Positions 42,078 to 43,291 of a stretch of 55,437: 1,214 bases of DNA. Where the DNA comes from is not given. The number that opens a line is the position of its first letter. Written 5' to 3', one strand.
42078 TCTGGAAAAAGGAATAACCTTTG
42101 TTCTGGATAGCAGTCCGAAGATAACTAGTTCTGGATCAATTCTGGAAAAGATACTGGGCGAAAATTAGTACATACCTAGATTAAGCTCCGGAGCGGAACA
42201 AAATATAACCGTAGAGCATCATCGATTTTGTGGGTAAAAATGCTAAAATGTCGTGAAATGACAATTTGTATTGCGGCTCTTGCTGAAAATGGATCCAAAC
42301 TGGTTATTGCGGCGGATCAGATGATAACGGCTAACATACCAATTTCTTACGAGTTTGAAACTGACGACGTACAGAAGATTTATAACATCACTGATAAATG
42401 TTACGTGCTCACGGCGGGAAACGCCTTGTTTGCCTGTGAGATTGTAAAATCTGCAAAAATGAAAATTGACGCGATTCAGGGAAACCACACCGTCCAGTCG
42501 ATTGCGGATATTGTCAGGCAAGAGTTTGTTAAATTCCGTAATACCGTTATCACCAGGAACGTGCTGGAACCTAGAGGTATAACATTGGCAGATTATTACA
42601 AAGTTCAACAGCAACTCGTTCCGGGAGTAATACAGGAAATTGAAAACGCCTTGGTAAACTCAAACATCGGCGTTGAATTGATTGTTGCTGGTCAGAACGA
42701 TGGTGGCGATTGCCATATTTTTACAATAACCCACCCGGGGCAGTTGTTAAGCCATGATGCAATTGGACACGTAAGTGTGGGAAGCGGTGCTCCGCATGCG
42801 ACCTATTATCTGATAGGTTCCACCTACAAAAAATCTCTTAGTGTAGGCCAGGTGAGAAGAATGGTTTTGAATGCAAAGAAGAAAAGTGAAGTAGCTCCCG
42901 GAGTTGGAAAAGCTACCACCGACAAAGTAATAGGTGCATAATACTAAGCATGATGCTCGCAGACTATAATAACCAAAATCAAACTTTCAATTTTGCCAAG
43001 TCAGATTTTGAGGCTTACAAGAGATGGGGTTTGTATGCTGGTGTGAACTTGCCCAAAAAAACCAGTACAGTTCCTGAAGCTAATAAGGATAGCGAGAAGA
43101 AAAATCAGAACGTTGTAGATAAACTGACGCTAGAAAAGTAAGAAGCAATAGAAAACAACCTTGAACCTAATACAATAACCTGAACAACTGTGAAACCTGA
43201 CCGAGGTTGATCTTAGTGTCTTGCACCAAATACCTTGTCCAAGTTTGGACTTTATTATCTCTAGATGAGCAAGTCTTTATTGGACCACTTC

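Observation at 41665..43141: Nucleotidyltransferase + proteasome-beta/HslV-like Ntn hydrolase + 63-aa ORF: candidate undescribed system inside the island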

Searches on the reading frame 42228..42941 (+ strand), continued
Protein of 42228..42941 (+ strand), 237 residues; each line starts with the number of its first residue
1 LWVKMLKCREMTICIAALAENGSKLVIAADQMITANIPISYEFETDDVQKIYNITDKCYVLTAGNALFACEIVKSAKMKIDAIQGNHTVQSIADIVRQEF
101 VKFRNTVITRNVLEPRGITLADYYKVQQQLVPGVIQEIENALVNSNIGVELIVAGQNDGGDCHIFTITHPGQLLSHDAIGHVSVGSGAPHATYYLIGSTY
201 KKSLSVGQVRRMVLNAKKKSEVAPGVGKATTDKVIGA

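Call 78: find_encoding_contigs(protein=P0009, flank=8000, max_places=1)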
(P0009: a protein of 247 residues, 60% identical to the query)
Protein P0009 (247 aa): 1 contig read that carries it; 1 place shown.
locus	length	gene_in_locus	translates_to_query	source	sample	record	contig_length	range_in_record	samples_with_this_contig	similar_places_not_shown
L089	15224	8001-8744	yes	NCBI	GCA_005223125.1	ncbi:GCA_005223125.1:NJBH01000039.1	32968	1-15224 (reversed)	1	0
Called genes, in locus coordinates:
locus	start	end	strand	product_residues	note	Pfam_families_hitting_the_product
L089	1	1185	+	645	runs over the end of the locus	PF03717:PBP_dimer, PF00905:Transpeptidase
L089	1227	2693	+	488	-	PF01336:tRNA_anti-codon, PF00152:tRNA-synt_2, PF01409:tRNA-synt_2d (faint)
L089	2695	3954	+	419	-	PF02403:Seryl_tRNA_N, PF00587:tRNA-synt_2b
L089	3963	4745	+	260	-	PF07224:Chlorophyllase, PF06342:DUF1057 (weak), PF00561:Abhydrolase_1, PF12146:Hydrolase_4, PF12697:Abhydrolase_6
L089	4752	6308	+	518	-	PF08245:Mur_ligase_M, PF02875:Mur_ligase_C (weak)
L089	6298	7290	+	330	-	PF02388:FemAB, PF13480:Acetyltransf_6 (weak), PF02388:FemAB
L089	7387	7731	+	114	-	PF01844:HNH, PF14279:HNH_5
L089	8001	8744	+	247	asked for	PF00227:Proteasome (faint)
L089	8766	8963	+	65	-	-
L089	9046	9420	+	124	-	PF22091:DUF6941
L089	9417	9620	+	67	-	-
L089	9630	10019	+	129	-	PF02661:Fic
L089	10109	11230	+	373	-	PF27126:NmeDI_C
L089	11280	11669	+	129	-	PF03852:Vsr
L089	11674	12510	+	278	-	-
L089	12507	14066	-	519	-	PF01726:LexA_DNA_bind, PF00717:Peptidase_S24, PF00145:DNA_methylase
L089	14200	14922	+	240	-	PF00089:Trypsin (weak), PF13365:Trypsin_2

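Call 79: find_encoding_contigs(protein=P0003, flank=8000, max_places=1)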
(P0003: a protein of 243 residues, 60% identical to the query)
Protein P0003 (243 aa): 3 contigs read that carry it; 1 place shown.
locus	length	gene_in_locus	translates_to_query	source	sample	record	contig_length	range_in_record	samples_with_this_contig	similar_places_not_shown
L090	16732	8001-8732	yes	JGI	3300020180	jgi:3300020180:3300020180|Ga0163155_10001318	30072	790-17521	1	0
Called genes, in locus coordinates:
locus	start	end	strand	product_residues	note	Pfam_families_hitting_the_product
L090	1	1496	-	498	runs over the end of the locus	PF14010:PEPcase_2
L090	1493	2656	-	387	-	PF00155:Aminotran_1_2, PF01041:DegT_DnrJ_EryC1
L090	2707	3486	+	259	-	PF13649:Methyltransf_25 (weak), PF08241:Methyltransf_11 (weak)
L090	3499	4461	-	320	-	-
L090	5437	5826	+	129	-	-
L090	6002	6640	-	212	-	PF00300:His_Phos_1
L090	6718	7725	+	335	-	PF06691:DUF1189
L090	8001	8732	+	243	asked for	PF00227:Proteasome (faint)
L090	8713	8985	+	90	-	-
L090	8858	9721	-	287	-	PF12760:Zn_ribbon_IS1595, PF12762:DDE_Tnp_IS1595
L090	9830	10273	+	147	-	PF23473:LysM3_LYK4_5 (faint), PF01476:LysM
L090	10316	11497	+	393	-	PF00919:UPF0004, PF04055:Radical_SAM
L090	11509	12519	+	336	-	PF01745:IPT (weak), PF01715:IPPT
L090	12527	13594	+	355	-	PF01594:AI-2E_transport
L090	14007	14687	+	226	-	PF05552:MS_channel_1st_1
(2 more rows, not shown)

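Call 80: find_encoding_contigs(protein=P0043, flank=8000, max_places=1)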
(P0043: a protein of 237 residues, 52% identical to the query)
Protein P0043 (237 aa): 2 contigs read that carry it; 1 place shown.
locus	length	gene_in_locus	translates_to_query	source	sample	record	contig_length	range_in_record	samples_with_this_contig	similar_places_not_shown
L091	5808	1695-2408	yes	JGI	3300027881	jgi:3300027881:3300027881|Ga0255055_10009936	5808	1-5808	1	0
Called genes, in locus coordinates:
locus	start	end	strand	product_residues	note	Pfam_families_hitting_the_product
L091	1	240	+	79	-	?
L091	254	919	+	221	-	PF09681:Phage_rep_org_N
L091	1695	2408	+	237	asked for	PF00227:Proteasome (weak)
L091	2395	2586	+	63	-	-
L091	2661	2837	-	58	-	-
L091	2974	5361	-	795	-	PF17803:Cadherin_4, PF17892:Cadherin_5, PF17963:Big_9, PF17803:Cadherin_4, PF17892:Cadherin_5, PF17963:Big_9, PF17803:Cadherin_4, PF17892:Cadherin_5, +6 more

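Call 94: search_solved_structures(query=A1, max_evalue=0.01, show_alignments=2)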
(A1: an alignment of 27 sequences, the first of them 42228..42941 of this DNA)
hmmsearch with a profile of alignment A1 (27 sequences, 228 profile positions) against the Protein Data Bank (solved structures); distinct sequences matched with E-value up to 0.01: 71 (the best 60 are shown).
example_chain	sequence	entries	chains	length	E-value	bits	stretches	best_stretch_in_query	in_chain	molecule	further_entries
1pma_B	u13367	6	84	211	2.6e-05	27.3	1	120-209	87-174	PROTEASOME | Proteasome subunit beta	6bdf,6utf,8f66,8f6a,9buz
3c91_H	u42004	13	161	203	2.6e-05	27.3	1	120-210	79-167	Proteasome subunit beta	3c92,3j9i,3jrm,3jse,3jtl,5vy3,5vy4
1ya7_H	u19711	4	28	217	2.8e-05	27.2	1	118-209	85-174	Proteasome beta subunit | Proteasome subunit beta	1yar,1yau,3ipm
3h4p_A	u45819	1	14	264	0.00013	25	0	136-205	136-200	Proteasome subunit alpha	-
8qys_K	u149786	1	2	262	0.00076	22.5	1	136-205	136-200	Proteasome subunit beta type-7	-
22mm_O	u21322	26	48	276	0.00089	22.3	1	136-205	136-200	Proteasome subunit beta type-7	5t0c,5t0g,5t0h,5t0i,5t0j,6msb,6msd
5gjq_b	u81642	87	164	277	0.00089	22.3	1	136-205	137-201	Proteasome subunit beta type-7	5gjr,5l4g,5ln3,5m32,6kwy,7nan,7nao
6epc_2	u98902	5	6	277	0.0011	22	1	136-205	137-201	Proteasome subunit beta type-7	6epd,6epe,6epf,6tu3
3unb_H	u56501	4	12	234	0.0013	21.8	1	136-205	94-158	Proteasome subunit beta type-7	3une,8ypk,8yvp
8qyj_K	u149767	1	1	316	0.0013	21.7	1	136-205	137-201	Proteasome subunit beta type-7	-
3h4p_a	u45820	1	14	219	0.0015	21.5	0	137-207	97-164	Proteasome subunit beta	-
8fz5_I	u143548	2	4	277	0.0015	21.5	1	136-205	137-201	Proteasome subunit beta type-7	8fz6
8qym_K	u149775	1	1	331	0.0015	21.5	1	136-205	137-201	Proteasome subunit beta type-7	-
8qyl_K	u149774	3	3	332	0.0015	21.5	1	136-205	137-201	Proteasome subunit beta type-7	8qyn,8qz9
9f9p_I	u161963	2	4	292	0.0018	21.3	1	106-209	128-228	Proteasome subunit beta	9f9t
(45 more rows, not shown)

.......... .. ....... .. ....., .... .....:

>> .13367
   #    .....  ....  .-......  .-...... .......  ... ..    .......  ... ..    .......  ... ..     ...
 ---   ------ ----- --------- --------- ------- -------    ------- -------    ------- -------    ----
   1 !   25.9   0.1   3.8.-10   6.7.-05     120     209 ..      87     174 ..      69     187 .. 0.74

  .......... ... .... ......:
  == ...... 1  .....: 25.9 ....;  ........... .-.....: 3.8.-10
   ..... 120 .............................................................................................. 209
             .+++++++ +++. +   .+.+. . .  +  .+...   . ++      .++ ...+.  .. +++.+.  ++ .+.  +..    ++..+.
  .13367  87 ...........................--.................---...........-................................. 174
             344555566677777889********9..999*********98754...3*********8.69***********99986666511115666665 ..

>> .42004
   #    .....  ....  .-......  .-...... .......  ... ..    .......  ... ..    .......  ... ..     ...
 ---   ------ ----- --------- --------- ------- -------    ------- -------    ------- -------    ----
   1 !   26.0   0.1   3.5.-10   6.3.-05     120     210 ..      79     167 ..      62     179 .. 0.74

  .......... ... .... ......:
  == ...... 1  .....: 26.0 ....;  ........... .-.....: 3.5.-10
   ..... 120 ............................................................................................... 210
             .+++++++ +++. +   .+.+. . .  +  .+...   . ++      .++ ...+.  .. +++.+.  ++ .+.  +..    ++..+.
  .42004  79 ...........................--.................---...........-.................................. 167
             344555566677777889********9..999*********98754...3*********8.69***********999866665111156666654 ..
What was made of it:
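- Tried and rejected: The profile search was needed (call 94).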

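Call 104: search_protein_families(library=pfam, proteins=[L028:5706-5927:+, L028:6937-7851:+, L083:283-993:+, L089:9046-9420:+, L089:11674-12510:+], max_evalue=0.01)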
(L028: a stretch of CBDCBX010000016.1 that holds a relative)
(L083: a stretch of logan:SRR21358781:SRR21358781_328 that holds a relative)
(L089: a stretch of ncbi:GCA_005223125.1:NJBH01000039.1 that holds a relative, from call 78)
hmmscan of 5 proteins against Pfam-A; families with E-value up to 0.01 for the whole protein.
L028:5706-5927:+ (73 aa): 0 families

L028:6937-7851:+ (304 aa): 5 families
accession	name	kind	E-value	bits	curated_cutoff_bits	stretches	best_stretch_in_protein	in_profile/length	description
PF03400.19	DDE_Tnp_IS1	-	4.8e-08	33.9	24.1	1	210-249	86-125/131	IS1 transposase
PF08281.18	Sigma70_r4_2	-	1.9e-05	24.7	25.7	1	8-52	3-47/54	Sigma-70, region 4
PF13384.12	HTH_23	-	0.0022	18.2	24.6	1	20-51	6-37/50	Homeodomain-like domain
PF13542.12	HTH_Tnp_ISL3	-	0.008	16.1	27.4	0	22-52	18-47/51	Helix-turn-helix domain of transposase family ISL3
PF13610.12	DDE_Tnp_IS240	-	0.0096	16.5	27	0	105-166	19-81/139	DDE domain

L083:283-993:+ (236 aa): 0 families

L089:9046-9420:+ (124 aa): 1 family
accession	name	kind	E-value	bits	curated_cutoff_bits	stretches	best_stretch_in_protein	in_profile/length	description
PF22091.2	DUF6941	-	5.7e-15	56.2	27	1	6-110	3-118/125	Family of unknown function (DUF6941)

L089:11674-12510:+ (278 aa): 1 family
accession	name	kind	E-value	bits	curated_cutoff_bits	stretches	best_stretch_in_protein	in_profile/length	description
PF12728.13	HTH_17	-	0.00091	19.9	27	1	5-52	2-47/51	Helix-turn-helix domain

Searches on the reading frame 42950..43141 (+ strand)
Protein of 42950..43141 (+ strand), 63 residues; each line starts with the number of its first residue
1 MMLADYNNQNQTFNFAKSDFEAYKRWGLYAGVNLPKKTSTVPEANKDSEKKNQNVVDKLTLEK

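Call 3: search_protein_families(library=pfam, proteins=[window:42950-43141:+], max_evalue=0.1)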
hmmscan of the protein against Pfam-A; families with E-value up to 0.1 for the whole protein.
window:42950-43141:+ (63 aa): 1 family
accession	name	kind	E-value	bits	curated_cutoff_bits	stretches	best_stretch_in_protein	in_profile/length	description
PF12739.12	TRAPPC-Trs85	-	0.02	14.4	26.7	1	1-33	360-392/453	ER-Golgi trafficking TRAPP I complex 85 kDa subunit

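Call 4: search_protein_families(library=ncbifam, proteins=[window:42950-43141:+], max_evalue=0.1)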
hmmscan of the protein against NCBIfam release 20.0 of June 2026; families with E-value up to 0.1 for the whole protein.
window:42950-43141:+ (63 aa): 1 family
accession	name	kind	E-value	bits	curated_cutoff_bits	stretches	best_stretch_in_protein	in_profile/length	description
TIGR01637.1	phage_arpU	subfamily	0.016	15.4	43.1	1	8-60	6-59/136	ArpU family phage packaging/lysis transcriptional regulator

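Call 5: search_protein_families(library=padloc, proteins=[window:42950-43141:+], max_evalue=0.1)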
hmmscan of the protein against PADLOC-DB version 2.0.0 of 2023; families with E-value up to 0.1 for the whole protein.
window:42950-43141:+ (63 aa): 0 families

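Call 56: search_protein_families(library=phrogs, proteins=[window:42950-43141:+], max_evalue=0.01)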
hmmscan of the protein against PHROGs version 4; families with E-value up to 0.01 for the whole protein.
window:42950-43141:+ (63 aa): 0 families

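Call 84: find_homologous_proteins(query=A4, max_evalue=0.01)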
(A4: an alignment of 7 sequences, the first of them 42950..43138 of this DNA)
Query A4 (7 sequences) (63 aa, profile of the alignment): 11 proteins with E <= 0.01 among 278 candidates.
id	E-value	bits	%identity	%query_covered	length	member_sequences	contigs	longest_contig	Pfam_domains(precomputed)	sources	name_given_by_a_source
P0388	3.9e-18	83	44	25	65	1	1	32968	-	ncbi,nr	ncbi:MAG: hypothetical protein CEE43_17035 [Promethearchaeota archaeon Loki_b32]|nr:MAG: hypothetica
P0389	1.4e-17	81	38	59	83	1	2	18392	-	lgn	-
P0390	1.1e-16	79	31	46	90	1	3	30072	-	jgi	-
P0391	1.3e-16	78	32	44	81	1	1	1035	-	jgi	-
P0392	1.4e-13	69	36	81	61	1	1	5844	-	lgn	-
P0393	2.2e-12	65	98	98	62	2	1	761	-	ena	-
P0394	2.5e-11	61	41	38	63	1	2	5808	-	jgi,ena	-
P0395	7.9e-11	60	58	19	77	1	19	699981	-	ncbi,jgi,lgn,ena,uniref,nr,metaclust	ncbi:hypothetical protein A3K24_02430 [candidate division Kazan bacterium RIFCSPHIGHO2_01_FULL_44_14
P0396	2.5e-10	58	30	43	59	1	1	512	-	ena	-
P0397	4.0e-10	58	30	43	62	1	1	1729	-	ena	-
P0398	2.9e-4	39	45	35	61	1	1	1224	-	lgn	-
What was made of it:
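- Reciprocal fidelity of type A: only 11 proteins among 5.8e9 (call 84).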

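Call 85: find_encoding_contigs(protein=P0397, flank=3000, max_places=2)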
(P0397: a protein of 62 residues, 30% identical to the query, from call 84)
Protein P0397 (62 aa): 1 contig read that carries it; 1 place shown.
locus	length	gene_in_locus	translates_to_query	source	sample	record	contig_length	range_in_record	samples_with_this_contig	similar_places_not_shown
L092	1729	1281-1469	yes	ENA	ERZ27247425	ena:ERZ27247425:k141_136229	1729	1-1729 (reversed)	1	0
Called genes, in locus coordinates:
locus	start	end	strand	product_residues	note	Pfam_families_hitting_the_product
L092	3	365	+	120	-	?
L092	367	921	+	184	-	PF24517:CBM96, PF06848:Disaggr_repeat (faint)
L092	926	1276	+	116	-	-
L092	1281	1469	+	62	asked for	-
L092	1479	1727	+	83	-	?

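Call 86: find_encoding_contigs(protein=P0398, flank=3000, max_places=2)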
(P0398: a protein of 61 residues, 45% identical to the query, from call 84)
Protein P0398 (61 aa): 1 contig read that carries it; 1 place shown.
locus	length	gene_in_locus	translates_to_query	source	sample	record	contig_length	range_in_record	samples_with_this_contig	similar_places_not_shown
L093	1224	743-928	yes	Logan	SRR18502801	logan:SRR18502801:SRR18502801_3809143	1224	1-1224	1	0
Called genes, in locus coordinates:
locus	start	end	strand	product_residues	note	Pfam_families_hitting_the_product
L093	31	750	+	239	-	PF00227:Proteasome (faint)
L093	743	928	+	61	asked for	-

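Call 87: find_encoding_contigs(protein=P0391, flank=3000, max_places=2)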
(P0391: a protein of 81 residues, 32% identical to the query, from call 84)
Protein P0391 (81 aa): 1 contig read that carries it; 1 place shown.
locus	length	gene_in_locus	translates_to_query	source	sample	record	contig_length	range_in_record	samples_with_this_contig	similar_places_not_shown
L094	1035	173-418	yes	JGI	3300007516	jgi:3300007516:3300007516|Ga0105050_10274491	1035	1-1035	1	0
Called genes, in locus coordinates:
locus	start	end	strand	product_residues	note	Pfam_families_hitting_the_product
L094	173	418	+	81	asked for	-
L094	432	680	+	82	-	-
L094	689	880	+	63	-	-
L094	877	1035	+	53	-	?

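Call 97: predict_structure(alignment_id=A8)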
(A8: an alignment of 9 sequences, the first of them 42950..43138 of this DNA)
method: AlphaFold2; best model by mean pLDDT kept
length: 63 residues; sequences in the alignment: 9
mean_pLDDT: 57.8   pTM: 0.25
mean pLDDT of the five models: 57.8, 56.7, 56.7, 56.2, 53.0
residues with pLDDT >= 90: 0; 70-90: 13; 50-70: 33; < 50: 17
segments of 3 or more residues with pLDDT < 50: 1-3, 42-44, 48-53, 60-63
pLDDT, mean of each block of 10 residues (from residue 1): 52 71 70 58 49 51 46
secondary structure, 60 per line:
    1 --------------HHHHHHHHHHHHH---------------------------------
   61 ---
elements in order: H15-27
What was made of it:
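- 42950..43141 (+): Small partner protein, 63 aa, type A. One helix at residues 15-27 (42992-43030) carries the conserved motif F-x-A-Y-[KR]-[RK]-W-G. The rest is low-confidence and probably disordered, with a Lys/Glu/Asn-rich tail. AF2: helix 15-27, mean pLDDT 57.8 (call 97).
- The partner is predicted as a single helix on the conserved motif with the rest at low confidence (call 97).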
